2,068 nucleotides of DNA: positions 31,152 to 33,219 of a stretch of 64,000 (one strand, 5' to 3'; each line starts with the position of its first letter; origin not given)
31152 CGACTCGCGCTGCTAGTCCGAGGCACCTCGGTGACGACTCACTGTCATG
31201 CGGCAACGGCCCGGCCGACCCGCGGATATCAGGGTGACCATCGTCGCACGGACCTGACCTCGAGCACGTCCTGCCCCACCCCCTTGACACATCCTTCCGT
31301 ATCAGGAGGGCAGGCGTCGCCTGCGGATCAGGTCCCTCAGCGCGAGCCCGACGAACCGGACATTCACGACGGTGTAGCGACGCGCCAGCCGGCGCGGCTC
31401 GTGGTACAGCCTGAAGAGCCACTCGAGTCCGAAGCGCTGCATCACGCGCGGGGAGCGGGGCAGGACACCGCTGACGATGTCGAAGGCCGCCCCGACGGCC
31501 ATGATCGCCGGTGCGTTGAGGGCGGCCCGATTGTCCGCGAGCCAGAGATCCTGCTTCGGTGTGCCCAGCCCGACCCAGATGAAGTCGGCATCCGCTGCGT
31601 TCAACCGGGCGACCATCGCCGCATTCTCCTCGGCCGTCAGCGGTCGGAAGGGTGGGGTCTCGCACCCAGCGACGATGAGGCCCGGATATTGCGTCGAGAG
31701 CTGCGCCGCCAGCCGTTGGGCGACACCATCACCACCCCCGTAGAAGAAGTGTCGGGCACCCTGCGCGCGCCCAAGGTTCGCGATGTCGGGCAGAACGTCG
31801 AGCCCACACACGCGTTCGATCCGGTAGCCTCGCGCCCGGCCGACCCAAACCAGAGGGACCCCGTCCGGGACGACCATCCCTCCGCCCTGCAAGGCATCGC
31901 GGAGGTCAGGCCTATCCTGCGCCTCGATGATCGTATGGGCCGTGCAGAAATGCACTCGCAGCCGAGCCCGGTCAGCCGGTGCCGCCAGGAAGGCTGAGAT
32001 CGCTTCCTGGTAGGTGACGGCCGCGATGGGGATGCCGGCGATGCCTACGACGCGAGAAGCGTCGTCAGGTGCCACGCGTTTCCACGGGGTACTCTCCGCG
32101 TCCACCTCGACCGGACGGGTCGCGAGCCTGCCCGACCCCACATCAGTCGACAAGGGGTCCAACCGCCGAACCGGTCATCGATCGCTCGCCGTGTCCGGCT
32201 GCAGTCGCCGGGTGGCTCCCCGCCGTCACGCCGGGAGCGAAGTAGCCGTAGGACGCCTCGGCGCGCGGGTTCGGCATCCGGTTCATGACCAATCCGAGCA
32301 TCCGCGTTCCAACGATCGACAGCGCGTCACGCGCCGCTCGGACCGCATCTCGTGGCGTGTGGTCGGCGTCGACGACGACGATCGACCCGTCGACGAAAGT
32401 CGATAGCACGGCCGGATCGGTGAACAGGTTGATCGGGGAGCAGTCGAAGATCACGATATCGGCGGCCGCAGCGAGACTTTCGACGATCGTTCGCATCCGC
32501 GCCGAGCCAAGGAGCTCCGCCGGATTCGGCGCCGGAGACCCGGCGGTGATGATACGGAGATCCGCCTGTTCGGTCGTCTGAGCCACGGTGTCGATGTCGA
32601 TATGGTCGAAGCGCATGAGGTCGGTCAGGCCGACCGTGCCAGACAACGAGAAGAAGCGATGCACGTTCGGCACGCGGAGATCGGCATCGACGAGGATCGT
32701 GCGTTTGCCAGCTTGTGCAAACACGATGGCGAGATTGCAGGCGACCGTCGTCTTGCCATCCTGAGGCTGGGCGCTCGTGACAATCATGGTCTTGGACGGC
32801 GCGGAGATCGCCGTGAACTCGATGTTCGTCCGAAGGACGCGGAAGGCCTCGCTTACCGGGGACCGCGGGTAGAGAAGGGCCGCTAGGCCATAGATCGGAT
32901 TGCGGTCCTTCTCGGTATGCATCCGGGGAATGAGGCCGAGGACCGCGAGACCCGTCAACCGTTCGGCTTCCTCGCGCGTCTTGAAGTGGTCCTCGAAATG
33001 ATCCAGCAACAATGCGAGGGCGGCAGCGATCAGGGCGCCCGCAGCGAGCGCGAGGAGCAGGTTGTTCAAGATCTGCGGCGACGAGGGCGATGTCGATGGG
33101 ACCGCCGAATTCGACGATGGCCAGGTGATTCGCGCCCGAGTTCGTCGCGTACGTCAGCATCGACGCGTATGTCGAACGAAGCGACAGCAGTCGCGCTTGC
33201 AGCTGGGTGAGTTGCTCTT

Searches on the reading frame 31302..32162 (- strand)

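Call 51: search_protein_families(library=pfam, proteins=[window:31302-32162:-], max_evalue=0.001)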
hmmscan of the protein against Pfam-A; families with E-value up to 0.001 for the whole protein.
window:31302-32162:- (286 aa): 1 family
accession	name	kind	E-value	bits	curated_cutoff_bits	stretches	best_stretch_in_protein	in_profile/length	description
PF03808.19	Glyco_tran_WecG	-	2.9e-55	187.1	27.4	1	96-263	3-168/168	Glycosyl transferase WecG/TagA/CpsF family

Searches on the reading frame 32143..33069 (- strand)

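Call 51: search_protein_families(library=pfam, proteins=[window:32143-33069:-], max_evalue=0.001)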
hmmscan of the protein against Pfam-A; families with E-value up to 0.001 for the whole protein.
window:32143-33069:- (308 aa): 3 families
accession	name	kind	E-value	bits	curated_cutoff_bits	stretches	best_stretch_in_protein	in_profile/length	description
PF01656.29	CbiA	-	2.7e-09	37.5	25.4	1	104-241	10-54/125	CobQ/CobB/MinD/ParA nucleotide binding domain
PF13614.12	AAA_31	-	1.3e-08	35.4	27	1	105-236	14-150/177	AAA domain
PF10609.15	ParA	-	5.2e-07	29.8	27.1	1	93-263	4-173/246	NUBPL iron-transfer P-loop NTPase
